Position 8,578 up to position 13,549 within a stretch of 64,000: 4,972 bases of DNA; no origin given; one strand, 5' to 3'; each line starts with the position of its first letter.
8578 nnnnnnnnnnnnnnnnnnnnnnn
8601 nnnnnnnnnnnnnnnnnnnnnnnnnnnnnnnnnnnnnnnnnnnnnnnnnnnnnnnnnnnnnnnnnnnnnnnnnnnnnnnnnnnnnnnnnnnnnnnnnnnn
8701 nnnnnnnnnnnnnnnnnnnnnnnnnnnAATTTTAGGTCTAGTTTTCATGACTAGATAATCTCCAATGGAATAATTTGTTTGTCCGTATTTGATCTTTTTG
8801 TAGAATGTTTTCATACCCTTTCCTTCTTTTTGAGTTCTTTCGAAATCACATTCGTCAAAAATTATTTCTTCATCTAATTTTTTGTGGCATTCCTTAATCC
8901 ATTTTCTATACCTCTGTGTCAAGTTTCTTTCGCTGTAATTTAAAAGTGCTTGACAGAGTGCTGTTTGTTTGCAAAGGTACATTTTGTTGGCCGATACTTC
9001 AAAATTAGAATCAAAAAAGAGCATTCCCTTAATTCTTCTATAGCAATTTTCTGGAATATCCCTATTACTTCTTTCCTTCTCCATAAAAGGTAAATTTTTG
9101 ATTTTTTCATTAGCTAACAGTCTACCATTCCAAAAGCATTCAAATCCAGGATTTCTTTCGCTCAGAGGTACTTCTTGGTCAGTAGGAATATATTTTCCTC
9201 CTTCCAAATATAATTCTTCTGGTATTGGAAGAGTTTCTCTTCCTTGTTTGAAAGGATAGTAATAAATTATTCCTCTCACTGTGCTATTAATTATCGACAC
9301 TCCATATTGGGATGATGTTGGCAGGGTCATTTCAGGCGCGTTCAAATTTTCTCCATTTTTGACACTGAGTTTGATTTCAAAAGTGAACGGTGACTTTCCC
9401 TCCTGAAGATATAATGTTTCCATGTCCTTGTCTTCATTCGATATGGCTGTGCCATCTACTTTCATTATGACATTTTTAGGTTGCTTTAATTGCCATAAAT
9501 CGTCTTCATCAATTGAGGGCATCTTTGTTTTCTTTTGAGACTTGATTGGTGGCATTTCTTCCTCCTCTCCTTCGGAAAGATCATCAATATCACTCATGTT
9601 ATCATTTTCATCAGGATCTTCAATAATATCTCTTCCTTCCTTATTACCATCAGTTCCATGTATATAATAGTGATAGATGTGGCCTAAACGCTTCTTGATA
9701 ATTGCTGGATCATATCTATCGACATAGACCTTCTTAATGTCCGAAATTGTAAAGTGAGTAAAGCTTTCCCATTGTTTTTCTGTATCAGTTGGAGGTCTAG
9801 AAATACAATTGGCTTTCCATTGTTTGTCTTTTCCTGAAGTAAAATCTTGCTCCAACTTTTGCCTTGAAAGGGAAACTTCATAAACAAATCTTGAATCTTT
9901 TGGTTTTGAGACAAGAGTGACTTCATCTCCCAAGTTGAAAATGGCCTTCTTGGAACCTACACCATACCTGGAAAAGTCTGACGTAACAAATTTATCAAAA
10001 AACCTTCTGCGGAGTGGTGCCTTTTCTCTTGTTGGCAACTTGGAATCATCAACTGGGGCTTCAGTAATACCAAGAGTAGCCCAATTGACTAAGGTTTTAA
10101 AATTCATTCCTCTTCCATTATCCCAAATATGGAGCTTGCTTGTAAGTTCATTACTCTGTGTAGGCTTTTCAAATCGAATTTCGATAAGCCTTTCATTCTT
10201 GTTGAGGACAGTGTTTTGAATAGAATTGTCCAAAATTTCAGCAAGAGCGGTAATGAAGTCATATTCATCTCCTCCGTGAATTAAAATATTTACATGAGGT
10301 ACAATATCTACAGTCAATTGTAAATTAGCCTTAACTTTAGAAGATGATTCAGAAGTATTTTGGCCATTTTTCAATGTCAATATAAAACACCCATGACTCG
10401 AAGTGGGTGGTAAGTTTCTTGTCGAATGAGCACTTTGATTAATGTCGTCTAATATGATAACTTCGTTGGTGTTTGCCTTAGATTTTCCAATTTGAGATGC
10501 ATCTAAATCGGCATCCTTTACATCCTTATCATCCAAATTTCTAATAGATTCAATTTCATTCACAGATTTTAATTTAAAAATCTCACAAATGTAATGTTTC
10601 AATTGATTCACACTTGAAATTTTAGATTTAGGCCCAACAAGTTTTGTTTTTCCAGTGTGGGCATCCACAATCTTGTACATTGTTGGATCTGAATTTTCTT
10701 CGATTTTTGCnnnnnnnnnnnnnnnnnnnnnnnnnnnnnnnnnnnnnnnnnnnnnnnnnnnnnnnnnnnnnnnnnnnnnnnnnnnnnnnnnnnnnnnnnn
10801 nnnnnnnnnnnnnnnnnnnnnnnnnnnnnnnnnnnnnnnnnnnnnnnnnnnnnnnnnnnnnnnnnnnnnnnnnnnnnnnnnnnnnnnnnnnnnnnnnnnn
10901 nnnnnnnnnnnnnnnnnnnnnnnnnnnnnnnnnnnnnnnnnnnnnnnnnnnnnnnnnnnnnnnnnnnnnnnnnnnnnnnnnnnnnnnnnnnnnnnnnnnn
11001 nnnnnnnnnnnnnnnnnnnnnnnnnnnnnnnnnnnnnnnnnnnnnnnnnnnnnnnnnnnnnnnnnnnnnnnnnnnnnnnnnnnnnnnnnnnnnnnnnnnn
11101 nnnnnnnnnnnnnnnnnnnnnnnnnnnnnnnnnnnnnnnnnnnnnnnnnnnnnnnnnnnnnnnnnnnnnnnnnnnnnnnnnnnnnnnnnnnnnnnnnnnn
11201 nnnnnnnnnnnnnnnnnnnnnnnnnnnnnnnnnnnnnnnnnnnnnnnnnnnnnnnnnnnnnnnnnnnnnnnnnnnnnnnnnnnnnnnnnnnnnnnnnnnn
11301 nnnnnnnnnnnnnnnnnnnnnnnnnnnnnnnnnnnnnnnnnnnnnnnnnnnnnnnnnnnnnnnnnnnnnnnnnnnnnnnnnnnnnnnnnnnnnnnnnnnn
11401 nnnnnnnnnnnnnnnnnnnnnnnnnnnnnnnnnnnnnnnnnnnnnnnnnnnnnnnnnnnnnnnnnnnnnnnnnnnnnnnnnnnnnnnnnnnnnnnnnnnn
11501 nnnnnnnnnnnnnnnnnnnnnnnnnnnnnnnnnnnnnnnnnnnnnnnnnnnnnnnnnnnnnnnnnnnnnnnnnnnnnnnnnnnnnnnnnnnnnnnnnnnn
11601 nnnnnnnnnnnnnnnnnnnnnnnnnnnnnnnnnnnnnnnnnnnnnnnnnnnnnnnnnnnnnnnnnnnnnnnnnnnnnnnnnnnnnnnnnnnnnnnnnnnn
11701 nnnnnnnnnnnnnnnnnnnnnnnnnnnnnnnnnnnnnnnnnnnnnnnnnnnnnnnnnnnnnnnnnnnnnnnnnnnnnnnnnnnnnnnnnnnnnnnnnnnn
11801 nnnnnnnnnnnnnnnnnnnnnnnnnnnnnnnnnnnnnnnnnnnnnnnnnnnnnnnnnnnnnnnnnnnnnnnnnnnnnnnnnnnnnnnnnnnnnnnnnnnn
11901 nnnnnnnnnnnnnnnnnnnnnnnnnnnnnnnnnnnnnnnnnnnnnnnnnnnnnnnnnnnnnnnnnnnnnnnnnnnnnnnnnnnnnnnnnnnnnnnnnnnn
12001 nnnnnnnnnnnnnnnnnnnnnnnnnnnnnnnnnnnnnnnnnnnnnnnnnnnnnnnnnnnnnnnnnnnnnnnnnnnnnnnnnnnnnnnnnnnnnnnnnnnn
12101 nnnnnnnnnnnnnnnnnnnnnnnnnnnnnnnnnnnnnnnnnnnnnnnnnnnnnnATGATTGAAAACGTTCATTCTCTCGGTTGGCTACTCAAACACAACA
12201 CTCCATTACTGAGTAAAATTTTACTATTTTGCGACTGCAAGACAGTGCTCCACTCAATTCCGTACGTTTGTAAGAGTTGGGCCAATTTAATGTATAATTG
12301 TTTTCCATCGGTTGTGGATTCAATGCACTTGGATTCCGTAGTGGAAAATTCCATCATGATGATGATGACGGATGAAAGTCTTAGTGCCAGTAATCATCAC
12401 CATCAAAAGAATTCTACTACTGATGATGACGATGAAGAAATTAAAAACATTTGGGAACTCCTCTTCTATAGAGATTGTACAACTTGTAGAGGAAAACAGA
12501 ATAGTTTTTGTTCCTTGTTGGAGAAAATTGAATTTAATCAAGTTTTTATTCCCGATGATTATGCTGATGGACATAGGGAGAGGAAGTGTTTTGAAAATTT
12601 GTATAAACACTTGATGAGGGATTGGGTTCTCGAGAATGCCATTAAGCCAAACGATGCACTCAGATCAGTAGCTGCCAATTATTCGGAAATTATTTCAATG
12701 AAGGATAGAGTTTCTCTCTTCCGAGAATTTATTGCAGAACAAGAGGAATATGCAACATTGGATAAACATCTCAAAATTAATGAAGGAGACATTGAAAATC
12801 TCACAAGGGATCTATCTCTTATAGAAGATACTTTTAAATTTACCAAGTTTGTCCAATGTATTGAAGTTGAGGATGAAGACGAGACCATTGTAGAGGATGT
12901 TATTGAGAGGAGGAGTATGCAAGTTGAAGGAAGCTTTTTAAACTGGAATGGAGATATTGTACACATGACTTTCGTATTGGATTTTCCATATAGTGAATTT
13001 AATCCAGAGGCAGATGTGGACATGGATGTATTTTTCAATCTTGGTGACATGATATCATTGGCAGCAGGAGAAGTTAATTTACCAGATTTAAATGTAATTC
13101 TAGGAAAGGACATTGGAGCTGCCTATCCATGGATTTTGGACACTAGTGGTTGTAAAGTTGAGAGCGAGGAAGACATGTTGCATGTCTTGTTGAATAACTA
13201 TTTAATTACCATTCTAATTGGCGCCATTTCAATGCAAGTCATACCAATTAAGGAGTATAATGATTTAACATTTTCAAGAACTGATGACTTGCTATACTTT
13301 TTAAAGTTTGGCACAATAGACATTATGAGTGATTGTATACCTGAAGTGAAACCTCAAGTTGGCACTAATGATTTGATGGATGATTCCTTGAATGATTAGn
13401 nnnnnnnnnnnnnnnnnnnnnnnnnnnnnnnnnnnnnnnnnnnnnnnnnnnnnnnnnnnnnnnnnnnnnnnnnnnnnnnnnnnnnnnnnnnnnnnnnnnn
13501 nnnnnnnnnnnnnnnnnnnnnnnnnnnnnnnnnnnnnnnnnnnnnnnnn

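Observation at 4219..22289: SMCHD1-like GHKL-ATPase/SMC-hinge gene next to an RGG-tailed Argonaute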

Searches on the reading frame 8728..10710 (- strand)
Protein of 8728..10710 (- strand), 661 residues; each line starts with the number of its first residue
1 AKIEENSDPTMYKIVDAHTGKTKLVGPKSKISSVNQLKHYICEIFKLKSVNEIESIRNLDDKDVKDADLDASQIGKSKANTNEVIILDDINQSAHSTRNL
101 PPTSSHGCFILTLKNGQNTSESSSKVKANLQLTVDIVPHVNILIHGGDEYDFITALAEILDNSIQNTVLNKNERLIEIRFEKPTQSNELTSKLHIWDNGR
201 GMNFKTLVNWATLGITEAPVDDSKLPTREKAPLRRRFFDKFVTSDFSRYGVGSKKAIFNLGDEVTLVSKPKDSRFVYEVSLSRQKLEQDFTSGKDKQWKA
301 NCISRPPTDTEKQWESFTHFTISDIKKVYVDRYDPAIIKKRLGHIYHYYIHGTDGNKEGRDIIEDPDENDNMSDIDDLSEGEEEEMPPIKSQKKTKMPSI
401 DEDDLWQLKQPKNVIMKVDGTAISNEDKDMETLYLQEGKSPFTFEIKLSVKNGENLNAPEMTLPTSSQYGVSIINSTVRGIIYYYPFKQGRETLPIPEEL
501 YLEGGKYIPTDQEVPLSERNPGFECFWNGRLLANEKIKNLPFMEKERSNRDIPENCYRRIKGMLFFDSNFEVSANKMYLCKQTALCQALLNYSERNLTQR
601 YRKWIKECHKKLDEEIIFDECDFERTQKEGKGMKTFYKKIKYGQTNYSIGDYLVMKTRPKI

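Call 40: predict_structure(alignment_id=A2)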
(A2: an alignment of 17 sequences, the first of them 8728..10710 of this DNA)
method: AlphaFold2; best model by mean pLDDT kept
length: 661 residues; sequences in the alignment: 17
mean_pLDDT: 68.4   pTM: 0.66
mean pLDDT of the five models: 68.4, 68.1, 67.8, 66.7, 66.4
residues with pLDDT >= 90: 108; 70-90: 292; 50-70: 98; < 50: 163
segments of 3 or more residues with pLDDT < 50: 1-8, 72-82, 93-124, 214-248, 356-411, 455-469, 657-661
pLDDT, mean of each block of 10 residues (from residue 1): 40 74 68 81 81 76 75 39 59 36 28 27 52 65 61 88 68 84 70 90 82 46 34 28 37 80 91 88 80 64 87 90 91 88 82 51 33 35 36 29 32 80 81 86 93 50 38 86 88 84 60 78 86 89 81 86 89 83 92 93 92 80 78 74 72 50 42
secondary structure, 60 per line:
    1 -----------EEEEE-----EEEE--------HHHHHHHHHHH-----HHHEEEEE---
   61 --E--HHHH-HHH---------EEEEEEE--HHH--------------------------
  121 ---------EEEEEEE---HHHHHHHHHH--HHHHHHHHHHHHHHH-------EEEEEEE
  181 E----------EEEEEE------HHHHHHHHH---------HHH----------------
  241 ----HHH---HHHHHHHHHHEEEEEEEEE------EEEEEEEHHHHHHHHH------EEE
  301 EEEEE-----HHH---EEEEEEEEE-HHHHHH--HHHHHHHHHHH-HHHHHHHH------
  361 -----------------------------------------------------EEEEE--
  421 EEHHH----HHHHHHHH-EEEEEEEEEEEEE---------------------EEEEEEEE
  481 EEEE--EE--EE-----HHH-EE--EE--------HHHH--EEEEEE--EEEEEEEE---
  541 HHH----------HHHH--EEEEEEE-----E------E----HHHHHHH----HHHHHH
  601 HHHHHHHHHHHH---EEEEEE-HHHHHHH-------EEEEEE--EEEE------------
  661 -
elements in order (helices of 4 or more, strands of 3 or more residues): E12-16 E22-25 H34-44 E53-57 H66-69 E83-89 E130-136 H140-149 H152-166 E174-181 E192-197 H204-212 H251-260 E261-269 E276-282 H283-291 E298-305 E317-325 H327-332 H335-345 H347-354 E414-418 H430-437 E439-451 E473-484 H516-519 E522-527 E530-537 H554-557 E560-566 H584-590 H595-612 E616-621 H623-629 E637-642 E645-648

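Call 43: fold_search(model_id=the predicted structure, library=pdb)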
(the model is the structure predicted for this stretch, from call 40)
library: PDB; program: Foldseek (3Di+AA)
matches with E <= 10: 948; with E <= 0.001: 345
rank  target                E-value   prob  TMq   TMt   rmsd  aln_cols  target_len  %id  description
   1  6mw7_C                1.2e-29  1.00  0.46  0.58  17.8       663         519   20  Crystal structure of ATPase module of SMCHD1 bound to ATP (released 2019-09-11)
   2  6mw7_A                1.6e-29  1.00  0.47  0.59  17.3       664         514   20  Crystal structure of ATPase module of SMCHD1 bound to ATP (released 2019-09-11)
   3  6mw7_D                5.6e-29  1.00  0.46  0.59  17.2       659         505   21  Crystal structure of ATPase module of SMCHD1 bound to ATP (released 2019-09-11)
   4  6mw7_B                1.3e-28  1.00  0.46  0.60  16.9       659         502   21  Crystal structure of ATPase module of SMCHD1 bound to ATP (released 2019-09-11)
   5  9a6t_B                5.9e-11  1.00  0.33  0.34  14.9       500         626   14  Integrative model of DNAK-HTPG by crosslinking MS and deep learning (released 2024-09-18)
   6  5ix2_B                1.6e-10  1.00  0.35  0.52  18.5       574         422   10  Crystal structure of mouse Morc3 ATPase-CW cassette in complex with AMPPNP and unmodified H3 peptide (released 2016-08-17)
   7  5ix1_A                5.7e-10  1.00  0.34  0.52  19.0       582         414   10  Crystal structure of mouse Morc3 ATPase-CW cassette in complex with AMPPNP and H3K4me3 peptide (released 2016-08-17)
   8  5uls_B                5.7e-10  1.00  0.34  0.34  16.9       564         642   12  Structure of GRP94 in the active conformation (released 2017-09-27)
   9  5ix1_B                7.9e-10  1.00  0.35  0.52  18.2       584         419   10  Crystal structure of mouse Morc3 ATPase-CW cassette in complex with AMPPNP and H3K4me3 peptide (released 2016-08-17)
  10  5uls_A                7.9e-10  1.00  0.34  0.35  21.5       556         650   10  Structure of GRP94 in the active conformation (released 2017-09-27)
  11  5hph_A                8.8e-10  1.00  0.35  0.46  18.7       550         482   10  Structure of TRAP1 fragment (released 2016-08-10)
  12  9cdh_B                8.8e-10  1.00  0.35  0.49  11.8       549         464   12  MORC2 PD mutant with DNA (released 2025-07-09)
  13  6o1e                  1.2e-09  1.00  0.35  0.51   8.6       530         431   10  The crystal structure of human MORC3 ATPase-CW in complex with AMPPNP (released 2019-03-20)
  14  7k7t_A                1.4e-09  1.00  0.32  0.51  10.1       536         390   12  Crystal structure of human MORC4 ATPase-CW in complex with AMPPNP (released 2020-11-11)
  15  7exp_A                2.5e-09  1.00  0.30  0.34  20.6       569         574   10  Crystal structure of zebrafish TRAP1 with AMPPNP and MitoQ (released 2022-01-05)
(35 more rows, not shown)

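Call 44: search_solved_structures(query=A2, max_evalue=0.001)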
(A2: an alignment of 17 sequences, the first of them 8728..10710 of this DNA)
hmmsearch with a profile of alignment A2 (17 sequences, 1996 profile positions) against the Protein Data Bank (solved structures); distinct sequences matched with E-value up to 0.001: 24.
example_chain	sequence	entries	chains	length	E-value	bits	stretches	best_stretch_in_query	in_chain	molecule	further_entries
6mw7_A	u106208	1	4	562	6.7e-216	723.4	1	5-534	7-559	Structural maintenance of chromosomes flexible hinge domain-containing protein 1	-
6n64_A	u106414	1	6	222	2.8e-69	237.2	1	1664-1888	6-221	Structural maintenance of chromosomes flexible hinge domain-containing protein 1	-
1gxl_A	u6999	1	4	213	9.7e-18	66.3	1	1699-1896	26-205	CHROMOSOME SEGREGATION SMC PROTEIN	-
6ois_C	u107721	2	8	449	3e-17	64.6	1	1606-1919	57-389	Protein DEFECTIVE IN MERISTEM SILENCING 3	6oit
1gxj_A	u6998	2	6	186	5.7e-17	63.7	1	1703-1881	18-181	CHROMOSOME SEGREGATION SMC PROTEIN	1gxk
4rsi_B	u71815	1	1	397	1.8e-16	62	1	1597-1960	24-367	Structural maintenance of chromosomes protein 4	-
9f5w_B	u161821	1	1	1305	5e-14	54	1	1595-1982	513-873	Structural maintenance of chromosomes protein 4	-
6yvu_B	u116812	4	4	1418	8.1e-14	53.3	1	1597-1965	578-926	Structural maintenance of chromosomes protein 4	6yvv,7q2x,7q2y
6yvd_D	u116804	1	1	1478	1.1e-13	52.8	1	1597-1963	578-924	Structural maintenance of chromosomes protein 4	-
7qen_B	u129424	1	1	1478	1.1e-13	52.8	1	1597-1963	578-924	Structural maintenance of chromosomes protein 4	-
5h69_A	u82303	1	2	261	1.7e-13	52.2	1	1666-1927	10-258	Chromosome partition protein Smc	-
4u4p_B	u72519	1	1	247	4.5e-12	47.5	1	1670-1927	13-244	Structural maintenance of chromosomes protein 4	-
9f5w_A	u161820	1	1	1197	4.2e-11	44.3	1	1595-1965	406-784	Structural maintenance of chromosomes protein 2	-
6wg6_A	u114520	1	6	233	2.6e-10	41.6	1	1670-1914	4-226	Structural maintenance of chromosomes protein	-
4rsj_A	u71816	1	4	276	4.4e-10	40.9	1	1632-1943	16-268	Chromosome partition protein Smc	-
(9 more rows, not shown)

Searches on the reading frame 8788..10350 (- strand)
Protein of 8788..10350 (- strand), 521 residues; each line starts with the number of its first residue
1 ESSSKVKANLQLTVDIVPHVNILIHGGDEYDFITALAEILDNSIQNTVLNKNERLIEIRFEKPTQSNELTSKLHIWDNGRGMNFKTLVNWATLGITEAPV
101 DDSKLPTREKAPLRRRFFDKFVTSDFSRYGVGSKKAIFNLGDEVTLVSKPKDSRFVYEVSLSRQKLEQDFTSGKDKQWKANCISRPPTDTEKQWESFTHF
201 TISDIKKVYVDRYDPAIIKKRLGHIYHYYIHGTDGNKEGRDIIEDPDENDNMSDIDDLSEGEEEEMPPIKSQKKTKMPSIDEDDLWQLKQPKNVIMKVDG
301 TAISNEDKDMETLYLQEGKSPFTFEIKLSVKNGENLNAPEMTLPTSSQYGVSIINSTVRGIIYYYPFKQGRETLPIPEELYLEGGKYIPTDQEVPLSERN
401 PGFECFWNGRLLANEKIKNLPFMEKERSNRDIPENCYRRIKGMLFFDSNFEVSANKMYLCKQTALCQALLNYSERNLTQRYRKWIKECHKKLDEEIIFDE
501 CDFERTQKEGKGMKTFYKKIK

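Call 66: search_protein_representatives(protein=window:8788-10350:-)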
Query: 521 residues. Proteins with E-value up to 0.001 (for the whole library): 330; up to 1e-10: 152; up to 1e-30: 45. The best 150 are listed.
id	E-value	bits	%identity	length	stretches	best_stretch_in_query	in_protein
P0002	3.6e-275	929.7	80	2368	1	1-521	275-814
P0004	4.7e-172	589.5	59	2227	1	2-521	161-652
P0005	1.1e-142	492.6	52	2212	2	6-251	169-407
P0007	4.5e-120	418.0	51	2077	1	75-521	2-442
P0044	1.6e-112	393.1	48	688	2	350-502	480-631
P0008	3.3e-99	349.1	45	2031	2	8-255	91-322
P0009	1.5e-97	343.7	47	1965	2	9-259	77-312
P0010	2.3e-92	326.6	48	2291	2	354-521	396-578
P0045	3.2e-79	283.2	54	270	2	283-498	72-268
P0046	1.1e-78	281.5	44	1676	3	352-521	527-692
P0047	5.4e-76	272.6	40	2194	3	12-261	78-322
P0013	1.6e-74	267.7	46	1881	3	356-520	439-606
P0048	9.9e-73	261.8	44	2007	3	338-510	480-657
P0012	1.4e-66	241.5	43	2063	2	6-238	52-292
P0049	6.0e-61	222.9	37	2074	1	7-496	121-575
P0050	3.6e-53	197.3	36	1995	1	6-506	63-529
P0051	2.2e-52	194.7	34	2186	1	11-500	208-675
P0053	2.3e-50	188.0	36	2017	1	11-501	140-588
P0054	4.5e-49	183.7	35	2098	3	304-498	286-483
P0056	1.0e-46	175.9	36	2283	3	301-504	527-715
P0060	9.1e-44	166.2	35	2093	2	183-505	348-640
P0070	4.0e-34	134.4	36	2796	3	29-256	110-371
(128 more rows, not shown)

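Call 67: list_cluster_members(proteins=[P0047, P0048, P0049, P0050, P0051, P0053, P0054, P0056, P0060, P0070])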
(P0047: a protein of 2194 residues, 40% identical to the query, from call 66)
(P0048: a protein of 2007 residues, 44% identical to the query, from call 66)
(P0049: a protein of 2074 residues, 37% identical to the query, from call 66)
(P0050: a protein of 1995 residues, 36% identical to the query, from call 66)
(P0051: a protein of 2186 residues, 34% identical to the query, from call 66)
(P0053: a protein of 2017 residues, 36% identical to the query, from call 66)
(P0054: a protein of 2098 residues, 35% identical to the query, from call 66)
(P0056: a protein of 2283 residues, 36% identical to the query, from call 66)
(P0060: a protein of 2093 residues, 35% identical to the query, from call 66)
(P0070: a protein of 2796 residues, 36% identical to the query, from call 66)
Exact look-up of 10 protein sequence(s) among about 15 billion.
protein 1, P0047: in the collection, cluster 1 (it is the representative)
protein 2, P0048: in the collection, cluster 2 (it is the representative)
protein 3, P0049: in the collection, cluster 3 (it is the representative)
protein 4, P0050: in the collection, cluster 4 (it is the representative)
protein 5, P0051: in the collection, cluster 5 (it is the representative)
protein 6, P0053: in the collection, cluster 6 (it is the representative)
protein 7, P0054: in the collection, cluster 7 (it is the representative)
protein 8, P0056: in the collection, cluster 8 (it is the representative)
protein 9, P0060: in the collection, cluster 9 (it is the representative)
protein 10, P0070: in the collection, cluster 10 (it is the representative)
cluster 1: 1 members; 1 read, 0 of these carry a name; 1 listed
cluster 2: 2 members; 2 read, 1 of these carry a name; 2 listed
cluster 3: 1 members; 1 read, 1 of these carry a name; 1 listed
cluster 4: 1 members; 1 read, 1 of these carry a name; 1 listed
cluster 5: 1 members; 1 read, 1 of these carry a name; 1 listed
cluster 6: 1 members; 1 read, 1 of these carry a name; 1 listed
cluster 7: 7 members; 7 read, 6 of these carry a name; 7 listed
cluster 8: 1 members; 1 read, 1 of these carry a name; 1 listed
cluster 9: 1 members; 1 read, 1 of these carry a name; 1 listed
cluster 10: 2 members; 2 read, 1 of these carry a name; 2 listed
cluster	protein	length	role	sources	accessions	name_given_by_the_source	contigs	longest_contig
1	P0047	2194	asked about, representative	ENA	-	-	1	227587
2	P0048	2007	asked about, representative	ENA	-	-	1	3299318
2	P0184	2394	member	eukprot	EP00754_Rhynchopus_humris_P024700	Rhum_TRINITY_DN14910_c5_g2::Rhum_TRINITY_DN14910_c5_g2_i1::g.127797::m.127797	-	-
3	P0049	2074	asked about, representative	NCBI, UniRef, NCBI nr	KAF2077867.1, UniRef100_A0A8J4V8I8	hypothetical protein CYY_000829 [Polysphondylium violaceum] | SMCHD1 ribosomal S5 domain-containing protein n=1 Tax=Polysphondylium violaceum ...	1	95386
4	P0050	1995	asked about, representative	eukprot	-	gene8435-10360_t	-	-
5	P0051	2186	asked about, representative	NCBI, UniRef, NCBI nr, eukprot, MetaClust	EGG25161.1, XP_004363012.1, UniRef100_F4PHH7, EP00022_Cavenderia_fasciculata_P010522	hypothetical protein DFA_03409 [Cavenderia fasciculata] | SMC hinge domain-containing protein n=1 Tax=Cavenderia fasciculata TaxID=261658 ... | uncharacterized protein DFA_03409 [Cavenderia fasciculata]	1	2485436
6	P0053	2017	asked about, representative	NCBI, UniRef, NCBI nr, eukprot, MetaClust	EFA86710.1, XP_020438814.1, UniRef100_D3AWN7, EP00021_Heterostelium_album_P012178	hypothetical protein PPL_00513 [Heterostelium album PN500] | SMCHD1 ribosomal S5 domain-containing protein n=1 Tax=Heterostelium pallidum (strain ATCC ... | XP_020438814.1 hypothetical protein PPL_00513 [Heterostelium album PN500]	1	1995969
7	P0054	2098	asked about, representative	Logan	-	-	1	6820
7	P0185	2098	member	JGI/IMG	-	hypothetical protein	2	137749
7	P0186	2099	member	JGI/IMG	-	hypothetical protein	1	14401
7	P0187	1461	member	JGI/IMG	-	hypothetical protein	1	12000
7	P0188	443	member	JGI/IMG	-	hypothetical protein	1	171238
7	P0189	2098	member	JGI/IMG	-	hypothetical protein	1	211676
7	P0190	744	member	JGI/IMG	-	hypothetical protein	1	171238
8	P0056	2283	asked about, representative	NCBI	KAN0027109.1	hypothetical protein ACTFIU_009792 [Dictyostelium citrinum]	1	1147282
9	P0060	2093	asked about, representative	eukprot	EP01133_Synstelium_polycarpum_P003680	gene3680-4235_t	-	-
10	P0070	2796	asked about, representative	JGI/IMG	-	hypothetical protein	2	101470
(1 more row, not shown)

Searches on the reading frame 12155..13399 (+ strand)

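Call 6: search_protein_families(library=pfam, proteins=[window:12155-13399:+], max_evalue=0.1)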
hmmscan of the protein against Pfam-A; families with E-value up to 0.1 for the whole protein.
window:12155-13399:+ (414 aa): 1 family
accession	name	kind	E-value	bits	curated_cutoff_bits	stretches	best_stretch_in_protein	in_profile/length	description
PF21092.2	SSRP1_C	-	0.033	15.1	24.1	1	73-95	13-36/49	FACT complex subunit SSRP1, C-terminal domain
